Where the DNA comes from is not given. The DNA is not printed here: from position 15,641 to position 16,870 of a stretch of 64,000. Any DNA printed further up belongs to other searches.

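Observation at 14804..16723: RmlB dTDP-glucose 4,6-dehydratase fused to a 310-aa extension that ends in a degenerate Nudix box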

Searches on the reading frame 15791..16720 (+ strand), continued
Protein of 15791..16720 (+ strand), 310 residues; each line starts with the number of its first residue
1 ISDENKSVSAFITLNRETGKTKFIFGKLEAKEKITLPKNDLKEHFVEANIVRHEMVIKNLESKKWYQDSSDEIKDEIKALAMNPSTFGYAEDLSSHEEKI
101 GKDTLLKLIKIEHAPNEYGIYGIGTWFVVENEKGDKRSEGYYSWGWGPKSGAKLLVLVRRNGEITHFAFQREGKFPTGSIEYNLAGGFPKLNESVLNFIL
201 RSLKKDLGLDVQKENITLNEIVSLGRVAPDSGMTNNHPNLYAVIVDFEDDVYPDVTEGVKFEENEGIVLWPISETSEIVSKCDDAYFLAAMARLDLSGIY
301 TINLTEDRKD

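Call 69: search_protein_families(library=ncbifam, proteins=[L032:6861-7784:-, L032:7848-8264:-, L032:8349-9392:-, L039:3544-4407:-, L039:4407-5279:-, L039:5281-5868:-, L039:6813-7811:-, L039:2633-3130:-, L040:436-1446:-, L040:1443-2183:-], max_evalue=1e-8)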
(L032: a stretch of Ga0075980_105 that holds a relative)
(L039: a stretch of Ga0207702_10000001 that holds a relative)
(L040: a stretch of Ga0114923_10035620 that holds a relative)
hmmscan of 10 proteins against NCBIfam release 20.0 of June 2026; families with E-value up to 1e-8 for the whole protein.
L032:6861-7784:- (307 aa): 2 families
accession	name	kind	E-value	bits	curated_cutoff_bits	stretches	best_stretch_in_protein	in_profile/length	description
TIGR01214.1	rmlD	equivalog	8.3e-72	241.7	224.05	1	3-296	2-282/285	dTDP-4-dehydrorhamnose reductase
NF007440.0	PRK09987.1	equivalog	1.7e-33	116.2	308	1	1-281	1-270/299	dTDP-4-dehydrorhamnose reductase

L032:7848-8264:- (138 aa): 0 families

L032:8349-9392:- (347 aa): 12 families
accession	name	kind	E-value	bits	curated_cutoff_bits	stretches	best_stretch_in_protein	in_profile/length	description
TIGR01181.1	dTDP_gluc_dehyt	equivalog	3.9e-128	427.1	365.1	1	2-335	1-321/321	dTDP-glucose 4,6-dehydratase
NF007490.0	PRK10084.1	subfamily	8.8e-96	321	649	1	1-338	1-347/361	dTDP-glucose 4,6-dehydratase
NF007582.0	PRK10217.1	equivalog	1.4e-88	297.3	698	1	2-337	3-343/355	dTDP-glucose 4,6-dehydratase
TIGR04180.1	EDH_00030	hypoth_equivalog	9.9e-31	106.9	475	1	4-309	2-296/297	NAD-dependent 4,6-dehydratase LegB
TIGR01179.1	galE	equivalog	1e-29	103.4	262.3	1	2-327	1-327/332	UDP-glucose 4-epimerase GalE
NF007956.0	PRK10675.1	subfamily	7.9e-18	64.7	394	1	1-316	1-323/338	UDP-glucose 4-epimerase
TIGR02622.1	CDP_4_6_dhtase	equivalog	9e-17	61.2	278.45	1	59-330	52-335/352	CDP-glucose 4,6-dehydratase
NF047922.1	GDPFucSynFcl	equivalog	1.5e-16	60.7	500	1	107-329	76-305/308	GDP-L-fucose synthase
TIGR02197.1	heptose_epim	equivalog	9.9e-16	57.8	274.6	1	3-326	1-314/316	ADP-glyceromanno-heptose 6-epimerase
NF011728.1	PRK15181.1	equivalog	2.4e-13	49.8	760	1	2-329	17-341/348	Vi polysaccharide biosynthesis UDP-N-acetylglucosaminuronic acid C-4 epimerase TviC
TIGR01472.1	gmd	equivalog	3.2e-12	46.3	415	1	4-275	4-270/342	GDP-mannose 4,6-dehydratase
NF043036.1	ErythonDh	equivalog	3.6e-10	39.5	325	1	1-177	1-163/321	D-erythronate dehydrogenase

L039:3544-4407:- (287 aa): 16 families
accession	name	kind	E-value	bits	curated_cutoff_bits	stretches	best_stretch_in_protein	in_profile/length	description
TIGR01207.1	rmlA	equivalog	3.6e-145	482.4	360.65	1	2-285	1-285/286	glucose-1-phosphate thymidylyltransferase RfbA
NF012024.0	PRK15480.1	equivalog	3.8e-133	443.1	588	1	2-284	5-288/292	glucose-1-phosphate thymidylyltransferase RfbA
TIGR01208.1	rmlA_long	equivalog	7e-54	183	320.25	1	2-236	1-234/353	glucose-1-phosphate thymidylyltransferase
TIGR03992.1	Arch_glmU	subfamily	1.5e-42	145.9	292.1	1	1-225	1-216/393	bifunctional sugar-1-phosphate nucleotidylyltransferase/acetyltransferase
NF041313.1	UDPGP_AglF_Halo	equivalog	4.7e-32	111.3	400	1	1-230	1-228/234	UTP--glucose-1-phosphate uridylyltransferase AglF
NF041173.1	Sug_nt_acttase_Thmprot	equivalog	1.8e-30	106.2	600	1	1-234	1-225/405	bifunctional sugar-1-phosphate nucleotidylyltransferase/acetyltransferase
TIGR01099.1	galU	equivalog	5.7e-26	91.7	326.8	2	73-212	94-243/261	UTP--glucose-1-phosphate uridylyltransferase GalU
NF052502.1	man1P_GTase_Rv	exception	9.1e-24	84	440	1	3-229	3-223/352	mannose-1-phosphate guanylyltransferase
NF045761.1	NAMPUrTaseMurU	equivalog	7.2e-17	62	250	1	1-232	1-223/226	N-acetylmuramate alpha-1-phosphate uridylyltransferase MurU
NF003670.0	PRK05293.1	equivalog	1.8e-14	53.5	470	0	131-233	152-255/382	glucose-1-phosphate adenylyltransferase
NF009928.0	PRK13389.1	equivalog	8.6e-14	51.4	548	0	2-54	10-62/302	UTP--glucose-1-phosphate uridylyltransferase GalU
NF007516.0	PRK10122.1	equivalog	1.1e-13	51.1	534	0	2-57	5-60/297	UTP--glucose-1-phosphate uridylyltransferase GalF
TIGR02091.1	glgC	equivalog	1.6e-12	47.2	424.9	0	3-54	3-55/364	glucose-1-phosphate adenylyltransferase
NF049965.1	GlMnHpPGnyltfHddC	equivalog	3.2e-12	46.6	300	1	1-181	1-173/221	D-glycero-D-manno-heptose 1-phosphate guanosyltransferase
TIGR01105.1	galF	equivalog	8.5e-12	44.8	659.2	0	2-58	5-61/297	GalU regulator GalF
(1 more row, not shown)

L039:4407-5279:- (290 aa): 3 families
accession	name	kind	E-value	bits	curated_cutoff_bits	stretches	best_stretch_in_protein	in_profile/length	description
TIGR01214.1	rmlD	equivalog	2.6e-63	213.8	224.05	1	5-281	1-284/285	dTDP-4-dehydrorhamnose reductase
NF007440.0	PRK09987.1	equivalog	9.1e-33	113.8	308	1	6-276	3-287/299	dTDP-4-dehydrorhamnose reductase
TIGR01181.1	dTDP_gluc_dehyt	equivalog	4.3e-13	49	365.1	1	34-262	57-289/321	dTDP-glucose 4,6-dehydratase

L039:5281-5868:- (195 aa): 1 family
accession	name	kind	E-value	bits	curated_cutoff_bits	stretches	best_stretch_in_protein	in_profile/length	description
TIGR01221.1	rmlC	equivalog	6e-32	110.9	155.75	1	19-190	2-175/176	dTDP-4-dehydrorhamnose 3,5-epimerase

L039:6813-7811:- (332 aa): 22 families
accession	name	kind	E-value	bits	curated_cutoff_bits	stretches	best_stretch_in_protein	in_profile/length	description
TIGR01181.1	dTDP_gluc_dehyt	equivalog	6.6e-139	462.4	365.1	1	2-318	1-320/321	dTDP-glucose 4,6-dehydratase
NF007490.0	PRK10084.1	subfamily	4.5e-100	335.1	649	1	1-323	1-348/361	dTDP-glucose 4,6-dehydratase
NF007582.0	PRK10217.1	equivalog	9.1e-99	330.9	698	1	2-321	3-343/355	dTDP-glucose 4,6-dehydratase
TIGR04180.1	EDH_00030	hypoth_equivalog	3.5e-41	141.2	475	1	3-295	1-296/297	NAD-dependent 4,6-dehydratase LegB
TIGR01179.1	galE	equivalog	4e-34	117.9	262.3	1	2-312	1-328/332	UDP-glucose 4-epimerase GalE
TIGR02197.1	heptose_epim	equivalog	4.9e-22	78.5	274.6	1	3-310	1-314/316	ADP-glyceromanno-heptose 6-epimerase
TIGR02622.1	CDP_4_6_dhtase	equivalog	2.6e-21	76.2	278.45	1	2-312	6-333/352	CDP-glucose 4,6-dehydratase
TIGR03466.1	HpnA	hypoth_equivalog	3.6e-21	75.4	367.65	1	1-265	1-253/327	hopanoid-associated sugar epimerase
NF007956.0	PRK10675.1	subfamily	1.2e-20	73.9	394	1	1-152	1-153/338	UDP-glucose 4-epimerase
NF052578.1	StrlDmthSdmBMthl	equivalog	7.6e-20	71.9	600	1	1-260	1-247/328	sterol demethylase protein SdmB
NF042422.1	oxyalk_red_OleD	equivalog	1.5e-19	70.6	580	1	1-311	1-302/329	2-alkyl-3-oxoalkanoate reductase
TIGR01472.1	gmd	equivalog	1.9e-17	63.5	415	1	52-260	56-270/342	GDP-mannose 4,6-dehydratase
NF043036.1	ErythonDh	equivalog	2.6e-16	59.7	325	1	1-164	1-165/321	D-erythronate dehydrogenase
NF011728.1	PRK15181.1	equivalog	1.3e-15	57.3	760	1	3-313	18-341/348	Vi polysaccharide biosynthesis UDP-N-acetylglucosaminuronic acid C-4 epimerase TviC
TIGR03589.1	PseB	equivalog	1e-13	51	407.75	1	2-137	6-141/324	UDP-N-acetylglucosamine 4,6-dehydratase (inverting)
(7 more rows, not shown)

L039:2633-3130:- (165 aa): 1 family
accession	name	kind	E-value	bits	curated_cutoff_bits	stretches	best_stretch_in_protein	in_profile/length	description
NF011963.0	PRK15434.1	subfamily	7.3e-09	35.5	146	1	4-144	3-134/159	GDP-mannose mannosyl hydrolase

L040:436-1446:- (336 aa): 21 families
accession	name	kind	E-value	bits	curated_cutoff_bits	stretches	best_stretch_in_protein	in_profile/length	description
TIGR01181.1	dTDP_gluc_dehyt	equivalog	5.5e-138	459.4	365.1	1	2-322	1-321/321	dTDP-glucose 4,6-dehydratase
NF007490.0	PRK10084.1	subfamily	4.9e-105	351.5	649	1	1-327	1-349/361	dTDP-glucose 4,6-dehydratase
NF007582.0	PRK10217.1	equivalog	2.3e-97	326.3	698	1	2-327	3-346/355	dTDP-glucose 4,6-dehydratase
TIGR04180.1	EDH_00030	hypoth_equivalog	1.7e-40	138.9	475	1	3-299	1-296/297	NAD-dependent 4,6-dehydratase LegB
TIGR01179.1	galE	equivalog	1.5e-38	132.4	262.3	1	2-315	1-328/332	UDP-glucose 4-epimerase GalE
TIGR01472.1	gmd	equivalog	4.2e-24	85.4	415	1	3-303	3-329/342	GDP-mannose 4,6-dehydratase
TIGR02622.1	CDP_4_6_dhtase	equivalog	8.8e-24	84.3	278.45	1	2-314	6-332/352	CDP-glucose 4,6-dehydratase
NF007956.0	PRK10675.1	subfamily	2.9e-23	82.6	394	1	1-163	1-160/338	UDP-glucose 4-epimerase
NF011728.1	PRK15181.1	equivalog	2.3e-20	72.9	760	1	3-315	18-340/348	Vi polysaccharide biosynthesis UDP-N-acetylglucosaminuronic acid C-4 epimerase TviC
TIGR03589.1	PseB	equivalog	2.2e-17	63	407.75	1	2-134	6-134/324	UDP-N-acetylglucosamine 4,6-dehydratase (inverting)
TIGR02197.1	heptose_epim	equivalog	3.2e-17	62.7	274.6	1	3-273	1-270/316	ADP-glyceromanno-heptose 6-epimerase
TIGR03466.1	HpnA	hypoth_equivalog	3.7e-17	62.2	367.65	1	1-269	1-253/327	hopanoid-associated sugar epimerase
TIGR01214.1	rmlD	equivalog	6.8e-16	58.2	224.05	1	2-266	1-230/285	dTDP-4-dehydrorhamnose reductase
NF052578.1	StrlDmthSdmBMthl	equivalog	7.8e-15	55.4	600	1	1-265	1-248/328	sterol demethylase protein SdmB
NF042422.1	oxyalk_red_OleD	equivalog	3.3e-14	53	580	1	1-232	1-215/329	2-alkyl-3-oxoalkanoate reductase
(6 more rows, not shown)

L040:1443-2183:- (246 aa): 17 families
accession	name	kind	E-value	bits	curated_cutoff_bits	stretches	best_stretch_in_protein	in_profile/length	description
TIGR01207.1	rmlA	equivalog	2e-71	240.5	360.65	1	2-235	1-234/286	glucose-1-phosphate thymidylyltransferase RfbA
NF012024.0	PRK15480.1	equivalog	5.1e-61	206.3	588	1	2-236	5-239/292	glucose-1-phosphate thymidylyltransferase RfbA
TIGR01208.1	rmlA_long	equivalog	2.2e-60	204.4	320.25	1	2-235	1-232/353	glucose-1-phosphate thymidylyltransferase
TIGR03992.1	Arch_glmU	subfamily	5.2e-43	147.4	292.1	1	1-236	1-226/393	bifunctional sugar-1-phosphate nucleotidylyltransferase/acetyltransferase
NF041313.1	UDPGP_AglF_Halo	equivalog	1.2e-32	113.2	400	1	1-230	1-227/234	UTP--glucose-1-phosphate uridylyltransferase AglF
NF041173.1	Sug_nt_acttase_Thmprot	equivalog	2.8e-30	105.6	600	1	1-235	1-225/405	bifunctional sugar-1-phosphate nucleotidylyltransferase/acetyltransferase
TIGR01099.1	galU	equivalog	4.9e-27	95.2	326.8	2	75-232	95-260/261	UTP--glucose-1-phosphate uridylyltransferase GalU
NF052502.1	man1P_GTase_Rv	exception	8.4e-20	70.9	440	1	3-233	3-226/352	mannose-1-phosphate guanylyltransferase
NF045761.1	NAMPUrTaseMurU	equivalog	1.2e-18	67.8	250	1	1-234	1-224/226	N-acetylmuramate alpha-1-phosphate uridylyltransferase MurU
NF009928.0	PRK13389.1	equivalog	6.3e-15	55.1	548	0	2-53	10-61/302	UTP--glucose-1-phosphate uridylyltransferase GalU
NF007516.0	PRK10122.1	equivalog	6.8e-13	48.4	534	0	2-53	5-56/297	UTP--glucose-1-phosphate uridylyltransferase GalF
TIGR02623.1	G1P_cyt_trans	equivalog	3.7e-12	46.2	300.25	0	1-59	1-57/255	glucose-1-phosphate cytidylyltransferase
NF003670.0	PRK05293.1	equivalog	2.2e-11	43.3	470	0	135-234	158-255/382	glucose-1-phosphate adenylyltransferase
NF049965.1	GlMnHpPGnyltfHddC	equivalog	3.8e-11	43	300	1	1-186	1-175/221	D-glycero-D-manno-heptose 1-phosphate guanosyltransferase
TIGR01105.1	galF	equivalog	7.5e-11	41.7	659.2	0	2-53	5-56/297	GalU regulator GalF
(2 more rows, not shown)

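Call 83: search_protein_families(library=pfam, proteins=[L013:6722-7690:+, L013:9234-9806:+, L013:9926-11110:+, L013:11118-12419:+, L016:6987-7862:+, L016:7882-8466:+, L032:7848-8261:-], max_evalue=0.001)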
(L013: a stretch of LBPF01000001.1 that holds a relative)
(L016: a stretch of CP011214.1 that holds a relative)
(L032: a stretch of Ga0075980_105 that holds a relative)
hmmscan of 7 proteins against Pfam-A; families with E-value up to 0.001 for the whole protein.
L013:6722-7690:+ (323 aa): 0 families

L013:9234-9806:+ (191 aa): 1 family
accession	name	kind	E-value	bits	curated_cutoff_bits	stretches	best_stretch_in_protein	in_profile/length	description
PF12686.12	DUF3800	-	1.8e-07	32.4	21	1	7-164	1-147/149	Protein of unknown function (DUF3800)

L013:9926-11110:+ (395 aa): 2 families
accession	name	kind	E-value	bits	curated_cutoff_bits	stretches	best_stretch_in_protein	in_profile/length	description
PF07690.21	MFS_1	-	6.4e-25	88.2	33.4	1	25-352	13-342/347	Major Facilitator Superfamily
PF12832.13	MFS_1_like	-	0.00014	21.5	25.2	1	31-308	22-301/373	MFS_1 like family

L013:11118-12419:+ (434 aa): 0 families

L016:6987-7862:+ (292 aa): 1 family
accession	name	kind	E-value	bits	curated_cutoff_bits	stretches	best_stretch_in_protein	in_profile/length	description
PF00293.34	NUDIX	-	0.00098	19.6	21.1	0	180-216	27-60/134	NUDIX domain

L016:7882-8466:+ (195 aa): 0 families

L032:7848-8261:- (137 aa): 1 family
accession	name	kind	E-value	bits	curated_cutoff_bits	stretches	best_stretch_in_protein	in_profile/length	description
PF05523.17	FdtA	-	2.3e-27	95.8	23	1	4-130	3-129/131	WxcM-like, C-terminal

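Call 85: search_solved_structures(query=L016:6987-7862:+, max_evalue=1, show_alignments=1)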
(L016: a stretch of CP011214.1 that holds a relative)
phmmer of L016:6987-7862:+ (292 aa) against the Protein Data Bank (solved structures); distinct sequences matched with E-value up to 1: 13.
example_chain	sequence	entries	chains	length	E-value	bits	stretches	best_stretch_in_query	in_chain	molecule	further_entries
9dua_A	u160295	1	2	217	0.0028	20.2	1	181-220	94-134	ADP-ribose pyrophosphatase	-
9b1z_A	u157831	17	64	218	0.0028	20.2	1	181-220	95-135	ADP-ribose pyrophosphatase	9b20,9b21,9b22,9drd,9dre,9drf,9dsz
1g0s_A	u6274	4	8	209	0.014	17.9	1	176-220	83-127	HYPOTHETICAL 23.7 KDA PROTEIN IN ICC-TOLC INTERGENIC REGION | ADP-ribose pyrophosphatase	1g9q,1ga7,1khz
3q1p_A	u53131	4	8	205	0.016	17.8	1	178-252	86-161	Phosphohydrolase (MutT/nudix family protein)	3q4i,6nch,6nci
1viq_A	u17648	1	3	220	0.016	17.7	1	176-220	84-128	ADP-ribose pyrophosphatase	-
2yyh_A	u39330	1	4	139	0.047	16.2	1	186-250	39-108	8-OXO-dGTPase domain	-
6fl4_A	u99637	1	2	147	0.14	14.6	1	185-219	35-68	Nudix hydrolase 1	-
5gp0_E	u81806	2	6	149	0.14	14.6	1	185-219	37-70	Nudix hydrolase 1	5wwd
6dby_A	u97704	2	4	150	0.15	14.6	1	185-219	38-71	Nudix hydrolase 1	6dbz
2yvm_A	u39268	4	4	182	0.43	13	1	150-218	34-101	MutT/nudix family protein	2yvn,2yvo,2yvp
6q4s_A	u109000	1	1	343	0.63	12.5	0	5-79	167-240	Pentalenene synthase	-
5mze_A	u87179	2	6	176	0.69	12.4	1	190-218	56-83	7,8-dihydro-8-oxoguanine triphosphatase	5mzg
6ehh_A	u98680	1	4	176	0.69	12.4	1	190-218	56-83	7,8-dihydro-8-oxoguanine triphosphatase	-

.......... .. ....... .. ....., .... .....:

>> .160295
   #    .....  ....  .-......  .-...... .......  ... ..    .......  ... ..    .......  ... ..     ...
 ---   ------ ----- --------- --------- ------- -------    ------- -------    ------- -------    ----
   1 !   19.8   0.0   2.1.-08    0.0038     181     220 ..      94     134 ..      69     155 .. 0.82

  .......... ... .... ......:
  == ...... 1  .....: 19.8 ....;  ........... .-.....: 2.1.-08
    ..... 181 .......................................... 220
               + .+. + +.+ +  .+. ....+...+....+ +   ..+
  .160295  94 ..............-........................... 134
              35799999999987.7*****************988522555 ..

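Call 88: list_cluster_members(proteins=[P0018, P0020, P0025, P0027, P0031, P0040, P0061, P0063, P0104, P0124])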
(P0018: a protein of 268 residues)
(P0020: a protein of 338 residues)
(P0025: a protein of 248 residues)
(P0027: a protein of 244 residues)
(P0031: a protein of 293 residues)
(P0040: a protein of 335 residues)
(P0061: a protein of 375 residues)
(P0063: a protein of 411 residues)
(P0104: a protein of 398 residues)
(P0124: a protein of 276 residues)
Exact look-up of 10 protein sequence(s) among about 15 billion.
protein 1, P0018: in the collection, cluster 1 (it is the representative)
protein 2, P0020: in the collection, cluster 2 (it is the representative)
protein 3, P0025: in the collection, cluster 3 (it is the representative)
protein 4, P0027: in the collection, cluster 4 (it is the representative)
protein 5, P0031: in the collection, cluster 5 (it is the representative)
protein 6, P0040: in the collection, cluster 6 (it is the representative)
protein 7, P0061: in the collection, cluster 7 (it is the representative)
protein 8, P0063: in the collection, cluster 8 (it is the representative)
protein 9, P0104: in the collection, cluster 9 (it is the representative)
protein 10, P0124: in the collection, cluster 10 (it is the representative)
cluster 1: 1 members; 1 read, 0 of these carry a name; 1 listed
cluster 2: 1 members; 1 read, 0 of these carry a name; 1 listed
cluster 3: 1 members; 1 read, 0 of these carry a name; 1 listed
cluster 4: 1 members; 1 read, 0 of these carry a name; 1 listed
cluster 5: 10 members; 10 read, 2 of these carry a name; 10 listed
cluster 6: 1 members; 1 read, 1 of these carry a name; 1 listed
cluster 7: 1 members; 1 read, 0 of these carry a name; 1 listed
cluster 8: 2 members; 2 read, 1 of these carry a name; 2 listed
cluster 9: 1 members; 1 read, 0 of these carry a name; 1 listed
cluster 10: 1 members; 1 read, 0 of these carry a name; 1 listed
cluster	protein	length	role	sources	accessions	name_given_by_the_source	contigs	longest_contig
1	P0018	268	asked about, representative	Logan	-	-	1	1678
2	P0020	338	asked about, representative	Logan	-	-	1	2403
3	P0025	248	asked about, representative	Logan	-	-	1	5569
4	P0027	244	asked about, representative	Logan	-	-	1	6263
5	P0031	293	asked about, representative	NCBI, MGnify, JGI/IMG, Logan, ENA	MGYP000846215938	CR=1 FL=1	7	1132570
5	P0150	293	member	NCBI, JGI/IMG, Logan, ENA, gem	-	hypothetical protein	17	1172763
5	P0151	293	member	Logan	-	-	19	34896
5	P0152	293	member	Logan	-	-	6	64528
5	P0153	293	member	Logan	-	-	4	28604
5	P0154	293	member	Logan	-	-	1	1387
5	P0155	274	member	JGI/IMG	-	-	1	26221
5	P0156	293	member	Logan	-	-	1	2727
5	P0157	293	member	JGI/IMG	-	-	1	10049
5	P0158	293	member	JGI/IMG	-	-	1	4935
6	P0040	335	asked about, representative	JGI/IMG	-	hypothetical protein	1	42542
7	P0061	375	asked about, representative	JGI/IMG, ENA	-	-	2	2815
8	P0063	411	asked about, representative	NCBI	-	-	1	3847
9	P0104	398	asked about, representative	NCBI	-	-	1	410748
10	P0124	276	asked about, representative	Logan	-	-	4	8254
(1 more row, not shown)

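Call 89: find_encoding_contigs(protein=P0031, flank=6000, max_places=2)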
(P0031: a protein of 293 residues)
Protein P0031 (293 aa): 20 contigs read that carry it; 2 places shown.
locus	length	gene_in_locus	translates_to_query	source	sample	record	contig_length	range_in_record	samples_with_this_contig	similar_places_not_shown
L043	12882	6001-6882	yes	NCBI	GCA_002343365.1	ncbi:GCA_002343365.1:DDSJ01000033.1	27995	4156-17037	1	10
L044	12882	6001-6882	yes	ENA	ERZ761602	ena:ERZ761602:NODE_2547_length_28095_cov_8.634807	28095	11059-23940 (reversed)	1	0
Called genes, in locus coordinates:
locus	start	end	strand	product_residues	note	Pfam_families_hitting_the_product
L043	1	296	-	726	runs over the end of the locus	PF01564:Spermine_synth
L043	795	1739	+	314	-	PF01073:3Beta_HSD, PF01370:Epimerase, PF02719:Polysacc_synt_2 (weak), PF04321:RmlD_sub_bind, PF16363:GDP_Man_Dehyd, PF07993:NAD_binding_4 (weak)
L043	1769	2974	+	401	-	PF00155:Aminotran_1_2, PF01212:Beta_elim_lyase (weak), PF01276:OKR_DC_1 (weak)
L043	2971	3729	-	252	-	-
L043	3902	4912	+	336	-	PF05448:AXE1 (faint), PF01738:DLH (faint), PF12146:Hydrolase_4 (faint), PF00326:Peptidase_S9, PF00561:Abhydrolase_1 (weak)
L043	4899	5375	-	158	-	-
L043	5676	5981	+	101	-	PF25213:HVO_A0261_N (faint), PF01022:HTH_5, PF12840:HTH_20 (weak), PF01978:TrmB (weak)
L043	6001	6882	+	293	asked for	-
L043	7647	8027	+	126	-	-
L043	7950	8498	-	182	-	PF05014:Nuc_deoxyrib_tr (weak)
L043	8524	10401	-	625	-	-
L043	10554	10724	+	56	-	-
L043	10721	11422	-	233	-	-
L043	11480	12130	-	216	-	PF02163:Peptidase_M50 (weak)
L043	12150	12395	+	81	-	PF00830:Ribosomal_L28 (weak)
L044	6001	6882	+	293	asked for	-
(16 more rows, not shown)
